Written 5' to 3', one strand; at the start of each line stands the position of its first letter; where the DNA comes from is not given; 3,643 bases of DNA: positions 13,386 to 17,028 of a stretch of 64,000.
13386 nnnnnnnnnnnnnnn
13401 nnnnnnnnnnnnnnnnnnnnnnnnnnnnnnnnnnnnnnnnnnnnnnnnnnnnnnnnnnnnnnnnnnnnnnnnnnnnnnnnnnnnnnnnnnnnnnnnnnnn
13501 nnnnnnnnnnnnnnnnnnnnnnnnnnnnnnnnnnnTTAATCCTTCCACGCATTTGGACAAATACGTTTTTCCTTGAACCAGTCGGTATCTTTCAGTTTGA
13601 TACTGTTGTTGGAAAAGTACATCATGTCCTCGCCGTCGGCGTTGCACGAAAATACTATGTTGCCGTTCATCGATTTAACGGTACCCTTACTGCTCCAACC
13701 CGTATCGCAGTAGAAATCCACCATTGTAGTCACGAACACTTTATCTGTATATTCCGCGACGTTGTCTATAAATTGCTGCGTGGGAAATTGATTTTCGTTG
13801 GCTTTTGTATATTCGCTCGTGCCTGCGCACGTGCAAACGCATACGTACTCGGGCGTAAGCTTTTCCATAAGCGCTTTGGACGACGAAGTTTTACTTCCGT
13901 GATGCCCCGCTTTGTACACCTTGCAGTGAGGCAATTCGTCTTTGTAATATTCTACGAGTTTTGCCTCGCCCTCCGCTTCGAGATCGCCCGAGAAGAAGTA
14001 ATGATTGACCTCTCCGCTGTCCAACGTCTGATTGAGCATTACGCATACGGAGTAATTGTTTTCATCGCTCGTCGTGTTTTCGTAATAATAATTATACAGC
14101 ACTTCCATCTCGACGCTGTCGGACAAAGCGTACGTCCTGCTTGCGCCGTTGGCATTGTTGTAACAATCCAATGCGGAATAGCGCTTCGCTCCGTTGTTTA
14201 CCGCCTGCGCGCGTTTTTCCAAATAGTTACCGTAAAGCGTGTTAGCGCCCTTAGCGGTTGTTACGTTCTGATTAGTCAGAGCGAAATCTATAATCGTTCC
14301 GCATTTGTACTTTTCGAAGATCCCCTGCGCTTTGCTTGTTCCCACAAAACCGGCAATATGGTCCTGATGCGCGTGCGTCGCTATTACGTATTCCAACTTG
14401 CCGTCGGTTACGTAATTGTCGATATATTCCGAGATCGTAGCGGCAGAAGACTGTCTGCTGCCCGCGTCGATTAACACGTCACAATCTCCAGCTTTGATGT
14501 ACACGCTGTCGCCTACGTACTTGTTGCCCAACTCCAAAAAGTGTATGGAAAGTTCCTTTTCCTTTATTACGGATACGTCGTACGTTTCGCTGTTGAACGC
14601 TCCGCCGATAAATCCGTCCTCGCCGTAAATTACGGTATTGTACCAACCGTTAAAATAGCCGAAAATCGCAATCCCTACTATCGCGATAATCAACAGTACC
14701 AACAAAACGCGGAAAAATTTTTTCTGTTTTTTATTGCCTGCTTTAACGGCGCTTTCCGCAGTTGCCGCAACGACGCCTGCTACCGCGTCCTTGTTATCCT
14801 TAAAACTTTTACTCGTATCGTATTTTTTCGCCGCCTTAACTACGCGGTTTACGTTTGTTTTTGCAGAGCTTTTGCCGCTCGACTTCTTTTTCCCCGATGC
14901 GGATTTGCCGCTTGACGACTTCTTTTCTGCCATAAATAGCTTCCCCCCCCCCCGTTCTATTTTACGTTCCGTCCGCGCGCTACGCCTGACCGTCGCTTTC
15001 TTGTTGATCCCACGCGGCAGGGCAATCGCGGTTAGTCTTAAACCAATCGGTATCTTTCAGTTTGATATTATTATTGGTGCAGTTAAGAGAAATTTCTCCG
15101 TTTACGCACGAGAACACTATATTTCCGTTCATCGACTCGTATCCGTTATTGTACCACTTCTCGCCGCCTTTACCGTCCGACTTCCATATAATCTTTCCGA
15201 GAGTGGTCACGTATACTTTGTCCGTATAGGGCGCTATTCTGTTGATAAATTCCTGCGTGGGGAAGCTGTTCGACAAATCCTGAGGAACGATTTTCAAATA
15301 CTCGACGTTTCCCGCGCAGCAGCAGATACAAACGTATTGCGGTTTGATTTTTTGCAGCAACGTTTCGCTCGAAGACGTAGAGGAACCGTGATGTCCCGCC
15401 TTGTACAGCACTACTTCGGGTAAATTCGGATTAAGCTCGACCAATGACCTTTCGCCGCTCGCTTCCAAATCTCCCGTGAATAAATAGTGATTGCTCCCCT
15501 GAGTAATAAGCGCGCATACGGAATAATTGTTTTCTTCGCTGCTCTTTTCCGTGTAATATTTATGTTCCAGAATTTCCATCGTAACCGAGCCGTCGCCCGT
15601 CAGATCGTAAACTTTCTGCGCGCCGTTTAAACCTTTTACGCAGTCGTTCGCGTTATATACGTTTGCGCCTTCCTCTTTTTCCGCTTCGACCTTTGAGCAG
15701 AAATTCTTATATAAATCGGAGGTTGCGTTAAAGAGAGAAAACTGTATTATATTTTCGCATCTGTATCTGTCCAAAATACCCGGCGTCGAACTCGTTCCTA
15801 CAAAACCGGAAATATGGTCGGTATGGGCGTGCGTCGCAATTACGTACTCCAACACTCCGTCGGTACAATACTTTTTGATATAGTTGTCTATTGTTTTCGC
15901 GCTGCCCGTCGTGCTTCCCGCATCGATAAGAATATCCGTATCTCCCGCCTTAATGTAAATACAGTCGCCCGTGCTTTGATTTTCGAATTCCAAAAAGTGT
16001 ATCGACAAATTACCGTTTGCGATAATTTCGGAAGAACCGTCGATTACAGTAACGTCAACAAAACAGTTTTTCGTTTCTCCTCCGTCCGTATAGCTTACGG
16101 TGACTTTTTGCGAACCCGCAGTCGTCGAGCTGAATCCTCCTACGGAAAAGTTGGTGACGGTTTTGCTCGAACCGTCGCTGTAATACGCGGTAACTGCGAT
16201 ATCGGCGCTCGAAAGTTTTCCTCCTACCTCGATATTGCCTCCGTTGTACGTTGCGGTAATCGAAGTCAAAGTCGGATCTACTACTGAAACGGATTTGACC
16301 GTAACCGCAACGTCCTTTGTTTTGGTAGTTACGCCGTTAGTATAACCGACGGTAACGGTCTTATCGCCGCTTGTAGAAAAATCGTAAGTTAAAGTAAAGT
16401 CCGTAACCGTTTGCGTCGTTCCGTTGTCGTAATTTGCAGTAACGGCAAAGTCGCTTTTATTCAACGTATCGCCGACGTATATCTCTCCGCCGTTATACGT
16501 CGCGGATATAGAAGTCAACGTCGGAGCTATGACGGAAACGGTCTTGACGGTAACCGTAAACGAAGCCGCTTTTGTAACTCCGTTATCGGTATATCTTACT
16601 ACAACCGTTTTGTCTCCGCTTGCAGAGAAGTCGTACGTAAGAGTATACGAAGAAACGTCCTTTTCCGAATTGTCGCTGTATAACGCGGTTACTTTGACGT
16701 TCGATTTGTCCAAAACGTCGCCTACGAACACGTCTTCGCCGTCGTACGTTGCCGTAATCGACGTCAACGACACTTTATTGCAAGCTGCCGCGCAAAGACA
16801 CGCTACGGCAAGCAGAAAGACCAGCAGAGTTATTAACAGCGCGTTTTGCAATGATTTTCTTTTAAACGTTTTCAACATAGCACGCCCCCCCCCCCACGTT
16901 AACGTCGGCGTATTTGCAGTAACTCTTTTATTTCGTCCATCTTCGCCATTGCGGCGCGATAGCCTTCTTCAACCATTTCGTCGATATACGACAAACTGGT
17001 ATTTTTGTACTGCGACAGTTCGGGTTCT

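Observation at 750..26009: Five G:C homopolymers of 8-11 nt, all attached to envelope-protein genes: a candidate contingency-locus set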

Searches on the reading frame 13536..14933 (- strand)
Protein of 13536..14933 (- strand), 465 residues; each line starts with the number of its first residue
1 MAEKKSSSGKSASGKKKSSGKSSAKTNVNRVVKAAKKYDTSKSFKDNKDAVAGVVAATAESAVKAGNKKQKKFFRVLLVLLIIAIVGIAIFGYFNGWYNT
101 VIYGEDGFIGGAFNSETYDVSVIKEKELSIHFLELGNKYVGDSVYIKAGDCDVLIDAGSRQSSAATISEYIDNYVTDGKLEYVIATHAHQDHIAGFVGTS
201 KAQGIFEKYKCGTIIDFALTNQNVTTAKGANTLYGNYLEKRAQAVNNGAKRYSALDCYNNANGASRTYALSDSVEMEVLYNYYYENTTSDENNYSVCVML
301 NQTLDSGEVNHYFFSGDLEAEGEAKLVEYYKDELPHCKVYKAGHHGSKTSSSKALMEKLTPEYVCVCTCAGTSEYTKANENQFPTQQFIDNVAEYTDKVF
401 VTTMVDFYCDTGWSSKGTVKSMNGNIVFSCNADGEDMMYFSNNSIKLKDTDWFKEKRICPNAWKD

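Call 9: search_protein_families(library=pfam, proteins=[window:13536-14933:-], max_evalue=0.001)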
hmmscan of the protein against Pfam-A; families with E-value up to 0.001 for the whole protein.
window:13536-14933:- (465 aa): 1 family
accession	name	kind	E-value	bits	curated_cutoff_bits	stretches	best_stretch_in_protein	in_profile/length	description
PF00753.33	Lactamase_B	-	9.4e-10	39.2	22.7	1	140-196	5-60/196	Metallo-beta-lactamase superfamily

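Call 90: search_protein_families(library=ncbifam, proteins=[window:13536-14933:-], max_evalue=0.001)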
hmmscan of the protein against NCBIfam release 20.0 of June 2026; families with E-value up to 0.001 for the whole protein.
window:13536-14933:- (465 aa): 10 families
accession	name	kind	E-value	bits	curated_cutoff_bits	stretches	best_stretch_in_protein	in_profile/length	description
TIGR00361.1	ComEC_Rec2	equivalog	1.8e-14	52.8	190.05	1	141-402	451-659/663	DNA internalization-related competence protein ComEC/Rec2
NF008580.0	PRK11539.1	equivalog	1.6e-12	46.7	969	1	286-366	615-689/758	ComEC family protein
NF041809.1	Avs1a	equivalog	1.4e-10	40.5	420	1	141-199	7-66/387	AVAST type 1 anti-phage system MBL fold metallo-hydrolase Avs1a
NF012229.1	bla_class_B_core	domain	4.4e-07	30.2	100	1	136-205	8-76/139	metallo-beta-lactamase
NF049846.1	blaAHM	exception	8.2e-07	28.2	590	0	290-372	192-265/304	AHM family subclass B3-like metallo-beta-lactamase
NF033088.2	bla_subclass_B1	equivalog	2.7e-06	27.2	200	1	137-205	27-93/217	subclass B1 metallo-beta-lactamase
TIGR04559.1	SoxH_rel_PQQ_2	hypoth_equivalog_domain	4.9e-05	22.9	280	1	150-196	39-84/283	quinoprotein relay system zinc metallohydrolase 2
NF058524.1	6A-MBL_enzyme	equivalog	4.9e-05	22.6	220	0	286-354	192-263/346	anti-phage 6A-MBL system MBL-fold protein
NF047763.1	LIC_10572_fam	equivalog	6.4e-05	23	200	1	5-111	11-124/205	LIC_10572 family protein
NF045584.1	cas14_MBL_CASP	equivalog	0.00081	17.8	800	0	129-195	2-65/612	type VII CRISPR-associated protein Cas14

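Call 91: search_solved_structures(query=window:13536-14933:-, max_evalue=0.001)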
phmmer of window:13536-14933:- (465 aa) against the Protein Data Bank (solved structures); distinct sequences matched with E-value up to 0.001: 4.
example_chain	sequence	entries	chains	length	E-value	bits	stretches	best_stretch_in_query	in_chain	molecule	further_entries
7udm_A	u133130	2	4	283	7.3e-06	28.7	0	45-96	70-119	Designed helical repeat protein (DHR) RPB_PLP1_R6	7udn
7udl_A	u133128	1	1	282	7.3e-06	28.7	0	45-96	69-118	Designed helical repeat protein (DHR) RPB_PLP1_R6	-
9vc9_A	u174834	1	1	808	0.00021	23.9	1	286-365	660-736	Dna internalization-related competence protein rec2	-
9vc6_A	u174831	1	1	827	0.00025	23.7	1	311-379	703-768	Competence protein ComEC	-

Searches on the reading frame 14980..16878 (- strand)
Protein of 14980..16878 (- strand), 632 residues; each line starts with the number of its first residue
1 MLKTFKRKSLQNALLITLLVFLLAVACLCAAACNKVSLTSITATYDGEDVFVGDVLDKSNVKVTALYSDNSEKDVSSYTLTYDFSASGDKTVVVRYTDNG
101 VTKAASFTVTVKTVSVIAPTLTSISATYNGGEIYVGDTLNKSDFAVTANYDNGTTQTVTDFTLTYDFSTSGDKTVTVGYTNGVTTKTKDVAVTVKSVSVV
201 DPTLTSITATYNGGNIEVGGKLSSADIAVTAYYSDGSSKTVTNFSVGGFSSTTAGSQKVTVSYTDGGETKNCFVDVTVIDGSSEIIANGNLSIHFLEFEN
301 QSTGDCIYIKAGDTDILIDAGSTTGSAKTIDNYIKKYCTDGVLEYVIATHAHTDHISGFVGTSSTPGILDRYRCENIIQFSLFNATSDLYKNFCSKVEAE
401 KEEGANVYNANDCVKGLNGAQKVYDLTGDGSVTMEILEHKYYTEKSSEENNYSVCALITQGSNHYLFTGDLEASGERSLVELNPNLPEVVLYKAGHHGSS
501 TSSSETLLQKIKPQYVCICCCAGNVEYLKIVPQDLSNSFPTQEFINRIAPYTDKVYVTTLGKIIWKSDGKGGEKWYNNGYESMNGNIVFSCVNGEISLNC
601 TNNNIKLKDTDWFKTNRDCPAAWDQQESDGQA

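Call 9: search_protein_families(library=pfam, proteins=[window:14980-16878:-], max_evalue=0.001)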
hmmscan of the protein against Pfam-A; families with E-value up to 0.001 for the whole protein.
window:14980-16878:- (632 aa): 2 families
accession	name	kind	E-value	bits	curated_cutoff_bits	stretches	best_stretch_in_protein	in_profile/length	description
PF07523.18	Big_3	-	8.5e-17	61.6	21.2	2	216-274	8-66/68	Bacterial Ig-like domain (group 3)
PF00753.33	Lactamase_B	-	5.4e-14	53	22.7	1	304-359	6-60/196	Metallo-beta-lactamase superfamily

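Call 17: find_related_loci(query=window:14980-16878:-, collection=genome_contigs, flank=10000)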
Query window:14980-16878:- (632 aa) in genome_contigs; peptide patterns used: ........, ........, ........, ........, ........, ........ (x = any residue, [..] = any of these).
46 stretches matched a pattern; 2 encode a relative of the query (tblastn E <= 1e-3); 2 distinct loci.
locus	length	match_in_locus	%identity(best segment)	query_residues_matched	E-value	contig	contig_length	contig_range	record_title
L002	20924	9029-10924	59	4-628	0e+0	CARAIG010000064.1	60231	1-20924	MAG TPA_asm: uncultured Eubacteriales bacterium isolate MGBC159553 genome assembly, contig: MGBC159553.64, whole genome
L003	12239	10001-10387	33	115-243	6e-5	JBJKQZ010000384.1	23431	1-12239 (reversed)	MAG: Terriglobia bacterium isolate Bin_47 S1Ck127_2662075_flag_1_multi_6.0000_len_23431, whole genome shotgun sequence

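Call 20: search_protein_families(library=pfam, proteins=[L002:823-1371:+, L002:1375-4653:+, L002:4658-5794:+, L002:5798-6256:+, L002:6413-7774:+, L002:8180-8995:+, L002:11007-12416:+])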
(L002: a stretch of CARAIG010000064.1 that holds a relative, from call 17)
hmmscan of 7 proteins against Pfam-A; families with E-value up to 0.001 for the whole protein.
L002:823-1371:+ (182 aa): 0 families

L002:1375-4653:+ (1092 aa): 2 families
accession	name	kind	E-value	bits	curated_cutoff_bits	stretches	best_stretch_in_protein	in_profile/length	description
PF18989.5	DUF5722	-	4.9e-69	233.6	30.5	1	40-417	44-387/393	Family of unknown function (DUF5722)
PF01835.25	MG2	-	0.00028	21.6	32.8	0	987-1087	4-96/96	MG2 domain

L002:4658-5794:+ (378 aa): 1 family
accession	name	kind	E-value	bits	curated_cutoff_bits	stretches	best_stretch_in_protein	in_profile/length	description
PF00149.33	Metallophos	-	2.5e-05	25.2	21.5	1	262-350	5-76/191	Calcineurin-like phosphoesterase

L002:5798-6256:+ (152 aa): 0 families

L002:6413-7774:+ (453 aa): 4 families
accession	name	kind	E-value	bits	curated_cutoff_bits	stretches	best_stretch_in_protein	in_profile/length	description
PF13641.12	Glyco_tranf_2_3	-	5.1e-27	95.8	27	1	66-295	3-230/230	Glycosyltransferase like family 2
PF13632.12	Glyco_trans_2_3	-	5.1e-18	66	27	1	157-365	3-192/198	Glycosyl transferase family group 2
PF00535.33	Glycos_transf_2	-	5.8e-14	52.8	23.3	1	68-239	2-165/168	Glycosyl transferase family 2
PF13506.12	Glyco_transf_21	-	0.00014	21.8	21.7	1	156-294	34-174/174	Glycosyl transferase family 21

L002:8180-8995:+ (271 aa): 1 family
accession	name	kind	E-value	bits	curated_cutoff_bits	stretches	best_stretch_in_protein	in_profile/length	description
PF01734.28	Patatin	-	5.8e-38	131.4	27.7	1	22-176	1-189/191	Patatin-like phospholipase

L002:11007-12416:+ (469 aa): 1 family
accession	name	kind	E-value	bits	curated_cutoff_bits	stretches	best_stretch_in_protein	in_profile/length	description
PF00753.33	Lactamase_B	-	2.9e-11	44.1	22.7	1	139-195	5-60/196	Metallo-beta-lactamase superfamily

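Call 90: search_protein_families(library=ncbifam, proteins=[window:14980-16878:-], max_evalue=0.001)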
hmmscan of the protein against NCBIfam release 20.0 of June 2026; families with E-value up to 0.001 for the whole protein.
window:14980-16878:- (632 aa): 9 families
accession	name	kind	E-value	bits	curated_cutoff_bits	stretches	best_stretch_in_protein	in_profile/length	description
TIGR00361.1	ComEC_Rec2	equivalog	6e-18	64.3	190.05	1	304-519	451-631/663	DNA internalization-related competence protein ComEC/Rec2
NF049846.1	blaAHM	exception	4.5e-16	58.6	590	1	301-522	70-264/304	AHM family subclass B3-like metallo-beta-lactamase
NF041809.1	Avs1a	equivalog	5.4e-14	51.7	420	2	302-361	5-65/387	AVAST type 1 anti-phage system MBL fold metallo-hydrolase Avs1a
NF008580.0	PRK11539.1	equivalog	1.9e-12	46.4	969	1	444-517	615-688/758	ComEC family protein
NF012229.1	bla_class_B_core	domain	9.6e-07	29.1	100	1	307-359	18-68/139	metallo-beta-lactamase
NF045584.1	cas14_MBL_CASP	equivalog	9.4e-05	20.9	800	1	292-361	2-68/612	type VII CRISPR-associated protein Cas14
TIGR04559.1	SoxH_rel_PQQ_2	hypoth_equivalog_domain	0.00017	21.1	280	1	316-358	42-83/283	quinoprotein relay system zinc metallohydrolase 2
NF033088.2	bla_subclass_B1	equivalog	0.00043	20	200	1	301-359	28-85/217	subclass B1 metallo-beta-lactamase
TIGR04558.1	SoxH_rel_PQQ_1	hypoth_equivalog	0.00093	18.4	300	0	306-358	36-87/285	quinoprotein relay system zinc metallohydrolase 1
